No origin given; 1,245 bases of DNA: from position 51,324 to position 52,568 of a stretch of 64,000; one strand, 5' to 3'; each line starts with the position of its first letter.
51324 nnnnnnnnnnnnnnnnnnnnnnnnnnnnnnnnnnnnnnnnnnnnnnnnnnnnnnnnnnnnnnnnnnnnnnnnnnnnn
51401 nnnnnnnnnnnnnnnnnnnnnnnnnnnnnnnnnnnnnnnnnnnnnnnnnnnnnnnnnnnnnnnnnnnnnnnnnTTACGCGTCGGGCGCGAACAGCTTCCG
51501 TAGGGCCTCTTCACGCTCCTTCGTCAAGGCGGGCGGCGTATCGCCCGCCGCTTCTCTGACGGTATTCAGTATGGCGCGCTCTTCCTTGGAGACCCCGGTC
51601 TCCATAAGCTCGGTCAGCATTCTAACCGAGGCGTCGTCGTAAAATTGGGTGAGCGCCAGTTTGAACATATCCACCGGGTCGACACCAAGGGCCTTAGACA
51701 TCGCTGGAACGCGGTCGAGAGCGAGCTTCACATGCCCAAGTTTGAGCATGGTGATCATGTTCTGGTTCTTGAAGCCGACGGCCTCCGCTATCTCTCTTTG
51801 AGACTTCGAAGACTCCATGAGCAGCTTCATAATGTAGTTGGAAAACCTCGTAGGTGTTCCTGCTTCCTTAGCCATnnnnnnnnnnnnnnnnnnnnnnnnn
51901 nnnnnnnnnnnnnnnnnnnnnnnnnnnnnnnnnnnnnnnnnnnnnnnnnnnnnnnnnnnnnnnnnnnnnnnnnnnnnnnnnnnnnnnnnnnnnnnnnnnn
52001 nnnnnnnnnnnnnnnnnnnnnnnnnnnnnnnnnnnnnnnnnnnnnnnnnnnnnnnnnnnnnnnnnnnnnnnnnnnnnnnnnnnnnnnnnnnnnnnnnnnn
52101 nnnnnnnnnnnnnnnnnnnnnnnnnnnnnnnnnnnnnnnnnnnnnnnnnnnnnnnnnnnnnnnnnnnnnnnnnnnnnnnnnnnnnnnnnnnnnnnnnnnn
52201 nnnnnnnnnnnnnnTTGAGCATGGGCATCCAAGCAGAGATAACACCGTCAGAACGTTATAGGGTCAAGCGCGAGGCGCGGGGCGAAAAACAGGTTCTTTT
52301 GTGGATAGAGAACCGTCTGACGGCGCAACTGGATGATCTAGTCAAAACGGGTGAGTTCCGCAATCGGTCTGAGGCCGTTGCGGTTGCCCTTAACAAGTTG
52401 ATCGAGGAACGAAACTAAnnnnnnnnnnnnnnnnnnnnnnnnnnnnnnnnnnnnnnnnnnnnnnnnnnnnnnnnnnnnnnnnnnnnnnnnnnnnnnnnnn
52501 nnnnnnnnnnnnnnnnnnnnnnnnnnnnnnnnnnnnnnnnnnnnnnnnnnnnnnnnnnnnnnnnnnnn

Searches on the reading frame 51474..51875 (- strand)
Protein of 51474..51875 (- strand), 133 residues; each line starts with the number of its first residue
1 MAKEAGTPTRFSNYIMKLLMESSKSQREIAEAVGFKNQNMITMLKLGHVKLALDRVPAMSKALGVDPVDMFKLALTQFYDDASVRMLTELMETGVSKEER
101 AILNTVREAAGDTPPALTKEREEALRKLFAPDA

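Call 34: search_protein_families(library=pfam, proteins=[window:51474-51875:-], max_evalue=0.01)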
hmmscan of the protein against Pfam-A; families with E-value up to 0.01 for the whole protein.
window:51474-51875:- (133 aa): 1 family
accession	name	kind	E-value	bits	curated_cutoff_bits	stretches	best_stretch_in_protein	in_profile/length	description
PF01381.28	HTH_3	-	4.1e-05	24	23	1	15-68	1-53/55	Helix-turn-helix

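Call 40: find_related_loci(query=A1, collection=genome_contigs, flank=10000)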
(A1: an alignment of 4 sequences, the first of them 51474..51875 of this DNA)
Query A1 (133 aa) in genome_contigs; peptide patterns used: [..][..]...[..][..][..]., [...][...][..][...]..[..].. (x = any residue, [..] = any of these).
600 stretches matched a pattern (row limit reached: there are more); 12 encode a relative of the query (tblastn E <= 1e-3); 12 distinct loci.
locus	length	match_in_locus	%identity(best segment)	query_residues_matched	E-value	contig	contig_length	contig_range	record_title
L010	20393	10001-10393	40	1-129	5e-29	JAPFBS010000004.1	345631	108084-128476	Rhodobacteraceae bacterium KMM 6894 NODE_4_length_345631_cov_76.274050, whole genome shotgun sequence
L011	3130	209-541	41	20-130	8e-25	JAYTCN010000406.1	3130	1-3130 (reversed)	MAG: Paracoccaceae bacterium isolate GFS_157 GFS_157_405, whole genome shotgun sequence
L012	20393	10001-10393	36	1-129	2e-23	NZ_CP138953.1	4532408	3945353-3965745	Shimia sp. MIT910701 chromosome, complete genome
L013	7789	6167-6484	42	23-130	2e-22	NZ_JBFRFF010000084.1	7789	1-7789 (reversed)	Rhizobium sp. 2YAF20 SCAFFOLD_83, whole genome shotgun sequence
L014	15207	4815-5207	34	1-129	5e-21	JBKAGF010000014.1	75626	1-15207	MAG: Roseovarius sp. isolate Ske_MAG23 Ske_MAG23_0014, whole genome shotgun sequence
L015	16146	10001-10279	42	11-107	4e-18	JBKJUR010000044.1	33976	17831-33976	MAG: Methylotenera sp. isolate ant_bin.8 S1Ck117_130222_flag_0_multi_76.0000_len_33976, whole genome shotgun sequence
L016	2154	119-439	34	22-129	1e-16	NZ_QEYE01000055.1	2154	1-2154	Maritimibacter sp. 55A14 contig55, whole genome shotgun sequence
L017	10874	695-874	45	22-81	3e-15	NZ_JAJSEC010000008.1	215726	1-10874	Roseivivax sp. GX 12232 8, whole genome shotgun sequence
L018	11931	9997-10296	35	20-119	6e-14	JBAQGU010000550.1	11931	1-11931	MAG: Roseiarcus sp. isolate MFD09215_ilm_asm_bin20 k127_165652, whole genome shotgun sequence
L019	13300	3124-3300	44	20-78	8e-13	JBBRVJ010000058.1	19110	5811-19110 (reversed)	MAG: Rhodobacterales bacterium isolate La3_metabat2.138 La3_metabat2.138_K_1107129_L_19110_cov_53.4448, whole genome sho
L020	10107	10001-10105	51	22-56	4e-8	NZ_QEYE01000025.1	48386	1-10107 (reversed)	Maritimibacter sp. 55A14 contig25, whole genome shotgun sequence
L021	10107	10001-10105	51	22-56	2e-8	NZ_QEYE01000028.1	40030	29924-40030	Maritimibacter sp. 55A14 contig28, whole genome shotgun sequence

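Call 42: search_dna_similar(query=window:51474-51875:-, collection=phages, mode=protein, max_rows=40)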
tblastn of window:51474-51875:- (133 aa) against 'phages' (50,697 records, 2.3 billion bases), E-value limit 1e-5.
Records with a match: 19; places in all: 19; records where one place covers at least 80% of the query: 9.
Best place of each record, by identity: 60-80% 3; <60% 16.
By first word of the organism name: Rhizobium 10; Klebsiella 5; Escherichia 4.
By host as written in the record: - 2; Rhizobium etli CFN42 2; Rhizobium leguminosarum VF39SM 1; R. phaseoli sv. phaseoli INC 2-5 1; Rhizobium phaseoli N1_10 1; Rhizobium phaseoli N2_6 1; Rhizobium phaseoli N1_15 1; Rhizobium etli Y2_11 1; and 9 more.
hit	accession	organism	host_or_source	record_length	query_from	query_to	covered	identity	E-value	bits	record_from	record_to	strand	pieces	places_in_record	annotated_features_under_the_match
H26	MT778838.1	Rhizobium phage V1VFA-S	-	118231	1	132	99%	66.7%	7e-54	186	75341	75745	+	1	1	hypothetical protein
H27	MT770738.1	Rhizobium phage B1VFA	Rhizobium leguminosarum VF39SM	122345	1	132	99%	66.7%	1e-53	186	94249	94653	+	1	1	hypothetical protein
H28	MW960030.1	Rhizobium phage RHph_X66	R. phaseoli sv. phaseoli INC 2-5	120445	1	132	99%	65.9%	7e-53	183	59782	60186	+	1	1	XRE family helix-turn-helix protein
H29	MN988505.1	Rhizobium phage RHph_N1_10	Rhizobium phaseoli N1_10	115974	24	130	80%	43.1%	2e-20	91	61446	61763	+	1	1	hypothetical protein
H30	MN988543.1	Rhizobium phage RHph_N2_6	Rhizobium phaseoli N2_6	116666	24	130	80%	43.1%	2e-20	91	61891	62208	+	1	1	hypothetical protein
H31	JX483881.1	Rhizobium phage RHEph10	Rhizobium etli CFN42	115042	23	130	81%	40.0%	6e-18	84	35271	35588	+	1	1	hypothetical protein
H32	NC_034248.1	Rhizobium phage RHEph10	Rhizobium etli CFN42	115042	23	130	81%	40.0%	6e-18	84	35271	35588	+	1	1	hypothetical protein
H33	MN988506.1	Rhizobium phage RHph_N1_15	Rhizobium phaseoli N1_15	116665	26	130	79%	41.1%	3e-19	87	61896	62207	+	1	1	hypothetical protein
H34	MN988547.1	Rhizobium phage RHph_Y2_11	Rhizobium etli Y2_11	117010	23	130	81%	39.1%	6e-17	81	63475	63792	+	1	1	hypothetical protein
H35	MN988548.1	Rhizobium phage RHph_Y2_17_1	Rhizobium etli Y2_17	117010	23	130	81%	39.1%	6e-17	81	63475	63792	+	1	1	hypothetical protein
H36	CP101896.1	Klebsiella phage GArcari-2022b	Klebsiella pneumoniae strain 4011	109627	10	107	74%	30.7%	8e-8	55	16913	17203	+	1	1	record has no annotation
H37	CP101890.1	Klebsiella phage GArcari-2022a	Klebsiella pneumoniae strain 9362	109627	10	107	74%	30.7%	8e-8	55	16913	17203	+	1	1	record has no annotation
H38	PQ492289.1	Klebsiella phage vB_KpnS_p4727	Klebsiella pneumoniae 4727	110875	10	107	74%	30.7%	8e-8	55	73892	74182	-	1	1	record has no annotation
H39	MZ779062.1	Klebsiella phage pJN2-26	horse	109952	10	107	74%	30.7%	9e-8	55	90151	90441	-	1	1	hypothetical protein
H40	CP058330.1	Klebsiella phage vB_Kpn_1825-KPC53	Klebsiella pneumoniae subsp. pneumoniae ...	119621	10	107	74%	30.7%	9e-8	55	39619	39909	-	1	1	record has no annotation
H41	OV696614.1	Escherichia phage Cyrano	-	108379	9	77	52%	31.9%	6e-7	52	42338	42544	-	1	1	putative repressor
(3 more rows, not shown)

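Call 43: search_dna_similar(query=window:51474-51875:-, collection=plasmids, mode=protein, max_rows=40)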
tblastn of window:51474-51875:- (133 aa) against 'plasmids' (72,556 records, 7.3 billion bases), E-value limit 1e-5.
Records with a match: 832; places in all: 833; records where one place covers at least 80% of the query: 85.
Best place of each record, by identity: 60-80% 2; <60% 830.
By first word of the organism name: Klebsiella 310; Escherichia 229; Enterobacter 92; Yersinia 63; Salmonella 49; Acinetobacter 28; Citrobacter 23; Cronobacter 9; Shigella 8; Cereibacter 2; and 15 more.
By predicted mobility (MOB-suite, as given by PLSDB): non-mobilizable 797; conjugative 21; mobilizable 14.
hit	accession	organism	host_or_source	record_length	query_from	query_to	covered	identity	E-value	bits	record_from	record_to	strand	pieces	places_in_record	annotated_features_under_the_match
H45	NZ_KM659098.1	Sinorhizobium sp. LM21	Lubin copper mine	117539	1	129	97%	69.8%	4e-55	191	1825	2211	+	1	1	helix-turn-helix transcriptional regulator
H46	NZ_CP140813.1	Rhizobium beringeri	Trifolium pratense,whole organism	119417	1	132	99%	66.7%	2e-53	186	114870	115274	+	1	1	helix-turn-helix transcriptional regulator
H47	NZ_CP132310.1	Shinella zoogloeoides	Homo sapiens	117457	20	130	83%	52.3%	6e-29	116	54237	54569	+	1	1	helix-turn-helix transcriptional regulator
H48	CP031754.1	Cereibacter sphaeroides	cell culture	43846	3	129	95%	43.0%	6e-22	97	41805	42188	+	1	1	XRE family transcriptional regulator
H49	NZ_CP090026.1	Cereibacter azotoformans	cell culture,Aquaculture sediment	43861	3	129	95%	43.0%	6e-22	97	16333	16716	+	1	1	helix-turn-helix transcriptional regulator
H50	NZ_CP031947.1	Ruegeria sp. AD91A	-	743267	1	129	97%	37.4%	1e-18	87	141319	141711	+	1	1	helix-turn-helix transcriptional regulator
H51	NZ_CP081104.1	Ruegeria conchae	-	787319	1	129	97%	36.6%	4e-18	86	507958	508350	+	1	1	helix-turn-helix transcriptional regulator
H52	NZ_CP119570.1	Pararhizobium qamdonense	cell culture,soil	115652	23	130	81%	43.6%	6e-18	86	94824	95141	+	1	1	helix-turn-helix transcriptional regulator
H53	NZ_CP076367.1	Gemmobacter fulvus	cell culture,Anabaena culture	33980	20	130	83%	41.4%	9e-20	91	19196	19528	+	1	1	helix-turn-helix transcriptional regulator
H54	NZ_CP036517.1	Lichenihabitans psoromatis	Psoroma sp.,culture,Lichen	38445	14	119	80%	40.6%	1e-17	84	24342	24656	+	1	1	helix-turn-helix transcriptional regulator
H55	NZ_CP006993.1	Methylobacterium sp. AMS5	-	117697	9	125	88%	36.4%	8e-13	71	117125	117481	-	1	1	XRE family transcriptional regulator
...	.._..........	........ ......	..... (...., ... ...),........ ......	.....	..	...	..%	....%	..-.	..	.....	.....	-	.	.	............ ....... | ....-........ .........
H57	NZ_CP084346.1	Yersinia pestis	marmot,spleen sample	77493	10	128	89%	33.6%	3e-9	61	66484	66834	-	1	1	hypothetical protein | site-specific integrase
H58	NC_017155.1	Yersinia pestis D106004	-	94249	10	128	89%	33.6%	3e-9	61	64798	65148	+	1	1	hypothetical protein | site-specific integrase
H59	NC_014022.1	Yersinia pestis Z176003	-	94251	10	128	89%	33.6%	3e-9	61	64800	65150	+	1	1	hypothetical protein | site-specific integrase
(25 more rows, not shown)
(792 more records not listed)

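Call 46: get_annotated_region(hit=H47, flank=20000)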
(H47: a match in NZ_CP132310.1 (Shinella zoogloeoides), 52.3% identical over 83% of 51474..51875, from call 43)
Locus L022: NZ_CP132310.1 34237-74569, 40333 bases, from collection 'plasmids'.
description: Shinella zoogloeoides strain UPHL-collab-1 plasmid unnamed3, complete sequence
organism: Shinella zoogloeoides (NCBI taxid 352475)
taxonomy: Bacteria; Pseudomonadota; Alphaproteobacteria; Hyphomicrobiales; Rhizobiaceae; Shinella; Shinella zoogloeoides
host: -; source: Homo sapiens; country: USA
typing (MOB-suite, as given by PLSDB): non-mobilizable
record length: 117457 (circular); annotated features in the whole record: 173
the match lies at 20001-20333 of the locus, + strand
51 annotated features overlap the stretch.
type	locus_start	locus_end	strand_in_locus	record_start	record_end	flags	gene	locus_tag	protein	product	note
CDS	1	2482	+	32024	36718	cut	-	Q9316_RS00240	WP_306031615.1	phage tail protein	-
CDS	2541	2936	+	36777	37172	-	-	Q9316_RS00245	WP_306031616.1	hypothetical protein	-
CDS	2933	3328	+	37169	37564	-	-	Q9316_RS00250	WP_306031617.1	hypothetical protein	-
CDS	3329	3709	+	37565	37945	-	-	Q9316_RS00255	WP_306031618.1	hypothetical protein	-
CDS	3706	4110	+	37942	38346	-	-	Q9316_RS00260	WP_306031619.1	hypothetical protein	-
CDS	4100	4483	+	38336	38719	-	-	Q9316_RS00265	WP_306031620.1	hypothetical protein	-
CDS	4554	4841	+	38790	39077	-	-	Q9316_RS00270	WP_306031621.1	hypothetical protein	-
CDS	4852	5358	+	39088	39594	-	-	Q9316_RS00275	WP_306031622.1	TIGR02594 family protein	-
CDS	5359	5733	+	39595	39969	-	-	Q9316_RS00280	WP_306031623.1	hypothetical protein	-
CDS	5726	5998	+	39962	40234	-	-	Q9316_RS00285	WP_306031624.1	hypothetical protein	-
CDS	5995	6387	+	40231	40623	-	-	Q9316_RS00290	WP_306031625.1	hypothetical protein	-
CDS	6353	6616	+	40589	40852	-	-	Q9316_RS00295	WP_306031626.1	hypothetical protein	-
CDS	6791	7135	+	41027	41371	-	-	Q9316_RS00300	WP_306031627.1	hypothetical protein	-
CDS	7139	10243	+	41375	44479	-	-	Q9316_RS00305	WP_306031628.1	hypothetical protein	-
CDS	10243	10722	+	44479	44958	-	-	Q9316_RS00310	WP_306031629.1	hypothetical protein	-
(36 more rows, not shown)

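Call 47: get_annotated_region(hit=H52, flank=20000)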
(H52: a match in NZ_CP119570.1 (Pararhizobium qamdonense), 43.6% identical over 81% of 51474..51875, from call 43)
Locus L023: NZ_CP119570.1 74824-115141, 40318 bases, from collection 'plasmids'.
description: Pararhizobium qamdonense strain T808 plasmid p5, complete sequence
organism: Pararhizobium qamdonense (NCBI taxid 3031126)
taxonomy: Bacteria; Pseudomonadota; Alphaproteobacteria; Hyphomicrobiales; Rhizobiaceae; Pararhizobium; Pararhizobium qamdonense
host: -; source: cell culture,soil; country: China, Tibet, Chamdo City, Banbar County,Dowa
typing (MOB-suite, as given by PLSDB): non-mobilizable
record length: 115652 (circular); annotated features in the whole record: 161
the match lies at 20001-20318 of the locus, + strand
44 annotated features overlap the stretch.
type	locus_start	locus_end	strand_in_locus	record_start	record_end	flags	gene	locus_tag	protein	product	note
CDS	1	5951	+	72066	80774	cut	-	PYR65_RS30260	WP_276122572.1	phage tail protein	-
CDS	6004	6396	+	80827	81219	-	-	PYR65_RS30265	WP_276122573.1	hypothetical protein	-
CDS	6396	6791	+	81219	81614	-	-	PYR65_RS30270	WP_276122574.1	hypothetical protein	-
CDS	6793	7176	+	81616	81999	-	-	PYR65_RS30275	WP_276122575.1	hypothetical protein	-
CDS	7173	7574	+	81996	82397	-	-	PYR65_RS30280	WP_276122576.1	hypothetical protein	-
CDS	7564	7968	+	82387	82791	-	-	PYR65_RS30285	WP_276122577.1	hypothetical protein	-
CDS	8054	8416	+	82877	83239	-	-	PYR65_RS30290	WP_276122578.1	hypothetical protein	-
CDS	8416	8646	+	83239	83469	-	-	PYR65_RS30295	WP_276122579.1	hypothetical protein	-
CDS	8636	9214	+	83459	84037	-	-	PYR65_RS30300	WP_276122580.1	lysozyme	-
CDS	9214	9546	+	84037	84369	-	-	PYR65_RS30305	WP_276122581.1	hypothetical protein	-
CDS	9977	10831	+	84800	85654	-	-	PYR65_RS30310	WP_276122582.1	PhoH family protein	-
CDS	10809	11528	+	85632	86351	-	-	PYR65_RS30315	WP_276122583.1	hypothetical protein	-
CDS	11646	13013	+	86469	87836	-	-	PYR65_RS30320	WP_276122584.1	DnaB-like helicase C-terminal domain-containing protein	GO:0006260 - DNA replication [Evidence IEA]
CDS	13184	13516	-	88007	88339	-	-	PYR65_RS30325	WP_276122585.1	hypothetical protein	-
CDS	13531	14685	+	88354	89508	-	-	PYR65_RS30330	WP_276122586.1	hypothetical protein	-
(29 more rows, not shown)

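Call 48: get_annotated_region(hit=H55, flank=20000)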
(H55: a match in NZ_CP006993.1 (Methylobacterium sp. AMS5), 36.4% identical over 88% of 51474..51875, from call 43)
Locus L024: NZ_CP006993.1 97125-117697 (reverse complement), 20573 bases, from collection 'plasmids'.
description: Methylobacterium sp. AMS5 plasmid pAMS5a, complete sequence
organism: Methylobacterium sp. AMS5 (NCBI taxid 925818)
taxonomy: Bacteria; Pseudomonadota; Alphaproteobacteria; Hyphomicrobiales; Methylobacteriaceae; Methylobacterium; Methylobacterium sp. AMS5
host: -; source: -; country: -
typing (MOB-suite, as given by PLSDB): non-mobilizable; replicon rep_cluster_695
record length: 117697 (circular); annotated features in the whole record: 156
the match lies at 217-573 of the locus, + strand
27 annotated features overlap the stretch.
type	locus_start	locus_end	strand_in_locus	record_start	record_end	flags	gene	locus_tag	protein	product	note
CDS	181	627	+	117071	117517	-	-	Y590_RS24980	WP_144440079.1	XRE family transcriptional regulator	-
CDS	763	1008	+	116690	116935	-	-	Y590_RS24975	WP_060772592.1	hypothetical protein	-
CDS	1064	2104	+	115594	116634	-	-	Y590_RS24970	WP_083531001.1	sigma factor-like helix-turn-helix DNA-binding protein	GO:0006352 - DNA-templated transcription initiation [Evidence IEA]; GO:0006355 - regulation of DNA-templated ...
CDS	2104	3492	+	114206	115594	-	-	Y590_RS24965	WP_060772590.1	VWA domain-containing protein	-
CDS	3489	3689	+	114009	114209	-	-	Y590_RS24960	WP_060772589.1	hypothetical protein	-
CDS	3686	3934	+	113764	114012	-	-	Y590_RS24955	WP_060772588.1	hypothetical protein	-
CDS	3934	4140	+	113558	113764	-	-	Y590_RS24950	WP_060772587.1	hypothetical protein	-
CDS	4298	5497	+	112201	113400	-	-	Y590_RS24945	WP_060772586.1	MoxR family ATPase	-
CDS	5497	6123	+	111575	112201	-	-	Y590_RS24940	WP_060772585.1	hypothetical protein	-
CDS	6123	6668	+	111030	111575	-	-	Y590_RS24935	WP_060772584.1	hypothetical protein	-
CDS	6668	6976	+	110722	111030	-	-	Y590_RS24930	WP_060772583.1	hypothetical protein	-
CDS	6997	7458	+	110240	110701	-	-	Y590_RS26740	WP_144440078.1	hypothetical protein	-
CDS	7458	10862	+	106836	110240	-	dnaE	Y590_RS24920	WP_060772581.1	DNA polymerase III subunit alpha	GO:0006260 - DNA replication [Evidence IEA]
CDS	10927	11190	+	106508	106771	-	-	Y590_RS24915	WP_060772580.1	hypothetical protein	-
CDS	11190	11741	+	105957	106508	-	-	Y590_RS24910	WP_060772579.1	hypothetical protein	-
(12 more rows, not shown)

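Call 49: get_annotated_region(hit=H29, flank=20000)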
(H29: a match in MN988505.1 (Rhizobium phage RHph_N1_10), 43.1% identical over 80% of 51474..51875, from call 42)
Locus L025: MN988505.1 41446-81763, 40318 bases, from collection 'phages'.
description: Rhizobium phage RHph_N1_10, complete genome.
organism: Rhizobium phage RHph_N1_10 (NCBI taxid 2509740)
taxonomy: Viruses; Duplodnaviria; Heunggongvirae; Uroviricota; Caudoviricetes
host: Rhizobium phaseoli N1_10; source: agricultural lands; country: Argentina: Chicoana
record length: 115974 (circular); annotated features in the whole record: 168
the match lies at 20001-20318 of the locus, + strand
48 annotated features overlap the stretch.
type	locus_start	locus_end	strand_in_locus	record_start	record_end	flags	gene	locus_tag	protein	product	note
CDS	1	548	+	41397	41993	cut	-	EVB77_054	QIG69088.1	tail assembly protein I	-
CDS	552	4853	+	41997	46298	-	-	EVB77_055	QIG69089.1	tail host specificity protein J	-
CDS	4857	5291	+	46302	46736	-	-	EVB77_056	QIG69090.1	hypothetical protein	-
CDS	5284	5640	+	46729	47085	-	-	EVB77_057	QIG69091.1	hypothetical protein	-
CDS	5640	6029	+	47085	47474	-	-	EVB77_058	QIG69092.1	hypothetical protein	-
CDS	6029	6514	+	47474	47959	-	-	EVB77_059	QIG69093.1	hypothetical protein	-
CDS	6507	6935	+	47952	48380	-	-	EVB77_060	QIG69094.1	hypothetical protein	-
CDS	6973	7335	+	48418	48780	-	-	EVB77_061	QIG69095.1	hypothetical protein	-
CDS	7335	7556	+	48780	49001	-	-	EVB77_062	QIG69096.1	hypothetical protein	-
CDS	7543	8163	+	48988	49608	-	-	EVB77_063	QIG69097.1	lysozyme-like protein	GO_function: GO:0003796 - lysozyme activity; GO_process: GO:0009253 - peptidoglycan catabolic process; GO_process: ...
CDS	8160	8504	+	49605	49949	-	-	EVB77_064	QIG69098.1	hypothetical protein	-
CDS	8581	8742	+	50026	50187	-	-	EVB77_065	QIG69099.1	hypothetical protein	-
CDS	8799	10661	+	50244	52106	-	-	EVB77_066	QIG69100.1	A1 protein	-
CDS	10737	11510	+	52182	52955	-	-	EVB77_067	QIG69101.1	phosphate starvation-inducible protein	phosphate starvation-inducible PhoH protein; GO_function: GO:0005524 - ATP binding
CDS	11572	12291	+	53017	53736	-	-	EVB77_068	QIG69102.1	hypothetical protein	-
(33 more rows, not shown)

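Call 50: get_annotated_region(hit=H41, flank=20000)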
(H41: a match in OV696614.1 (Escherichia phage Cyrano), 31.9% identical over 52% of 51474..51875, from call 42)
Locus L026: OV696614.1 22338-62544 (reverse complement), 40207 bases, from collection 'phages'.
description: Escherichia phage Cyrano genome assembly, segment: complete_genome.
organism: Escherichia phage Cyrano (NCBI taxid 2904711)
taxonomy: Viruses; Duplodnaviria; Heunggongvirae; Uroviricota; Caudoviricetes
host: -; source: -; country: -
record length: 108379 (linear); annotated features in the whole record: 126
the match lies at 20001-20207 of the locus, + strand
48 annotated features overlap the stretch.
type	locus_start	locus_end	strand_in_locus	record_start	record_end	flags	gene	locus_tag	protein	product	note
CDS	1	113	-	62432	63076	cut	-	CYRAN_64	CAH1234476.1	ASCH RNA-binding domain containing protein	-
CDS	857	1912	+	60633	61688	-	-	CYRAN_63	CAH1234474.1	RepA Replication initiation protein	-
CDS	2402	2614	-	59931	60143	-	-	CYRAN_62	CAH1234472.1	P1 Cra protein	putative regulatory protein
CDS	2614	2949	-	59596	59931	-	-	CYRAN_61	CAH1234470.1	Hypothetical protein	-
CDS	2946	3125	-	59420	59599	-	-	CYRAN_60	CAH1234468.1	Hypothetical protein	-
CDS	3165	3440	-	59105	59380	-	-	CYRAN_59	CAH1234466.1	Hypothetical protein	-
CDS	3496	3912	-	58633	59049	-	-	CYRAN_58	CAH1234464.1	Hypothetical protein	-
CDS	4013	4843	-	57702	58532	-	-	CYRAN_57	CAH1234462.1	Stomatin-like integral membrane protein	-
CDS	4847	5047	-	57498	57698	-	-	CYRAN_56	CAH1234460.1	membrane protein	-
CDS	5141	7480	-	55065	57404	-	-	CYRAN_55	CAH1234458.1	RecA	Homologous recombination protein RecA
CDS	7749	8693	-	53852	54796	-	-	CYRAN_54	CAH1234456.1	Exonuclease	-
CDS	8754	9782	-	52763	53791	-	-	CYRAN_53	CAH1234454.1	SSB T4 gp32-like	Single-strand DNA binding protein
CDS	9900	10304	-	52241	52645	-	-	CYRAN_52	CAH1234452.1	UvsY recombination mediator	-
CDS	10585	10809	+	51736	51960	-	-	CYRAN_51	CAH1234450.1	HicA toxin protein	-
CDS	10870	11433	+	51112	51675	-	-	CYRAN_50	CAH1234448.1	putative antitoxin HicB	-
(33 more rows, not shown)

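Call 67: search_protein_families(library=ncbifam, proteins=[window:51474-51875:-], max_evalue=0.1)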
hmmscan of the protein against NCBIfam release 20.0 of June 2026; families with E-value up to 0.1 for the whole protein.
window:51474-51875:- (133 aa): 1 family
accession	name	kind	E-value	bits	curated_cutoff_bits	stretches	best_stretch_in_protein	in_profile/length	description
NF047948.1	male_kill_WMK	equivalog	0.09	12.2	300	1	24-87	176-238/300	WO male-killing family protein Wmk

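Call 68: search_solved_structures(query=window:51474-51875:-, max_evalue=1)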
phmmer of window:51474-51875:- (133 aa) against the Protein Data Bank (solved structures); distinct sequences matched with E-value up to 1: 0.

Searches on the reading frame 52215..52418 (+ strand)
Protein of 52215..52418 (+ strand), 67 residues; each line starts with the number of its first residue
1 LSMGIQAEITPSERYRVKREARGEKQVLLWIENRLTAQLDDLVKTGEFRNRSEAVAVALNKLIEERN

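Call 34: search_protein_families(library=pfam, proteins=[window:52215-52418:+], max_evalue=0.01)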
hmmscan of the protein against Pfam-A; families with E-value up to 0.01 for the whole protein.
window:52215-52418:+ (67 aa): 0 families

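Call 67: search_protein_families(library=ncbifam, proteins=[window:52215-52418:+], max_evalue=0.1)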
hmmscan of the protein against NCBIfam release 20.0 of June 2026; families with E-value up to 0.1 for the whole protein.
window:52215-52418:+ (67 aa): 4 families
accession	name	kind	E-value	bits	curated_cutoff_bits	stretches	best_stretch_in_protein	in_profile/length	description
NF058555.1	TransRegCdrSHalo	equivalog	1.2e-05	25.1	100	1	27-66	4-43/61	transcriptional regulator CdrS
NF002815.0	PRK02967.1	equivalog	0.018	15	83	1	27-64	4-41/139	nickel-responsive transcriptional regulator NikR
NF003381.0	PRK04460.1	equivalog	0.052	13.6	105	1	31-60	11-40/139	nickel-responsive transcriptional regulator NikR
NF005249.0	PRK06760.1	subfamily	0.093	12.3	287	0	7-57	51-97/223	hypothetical protein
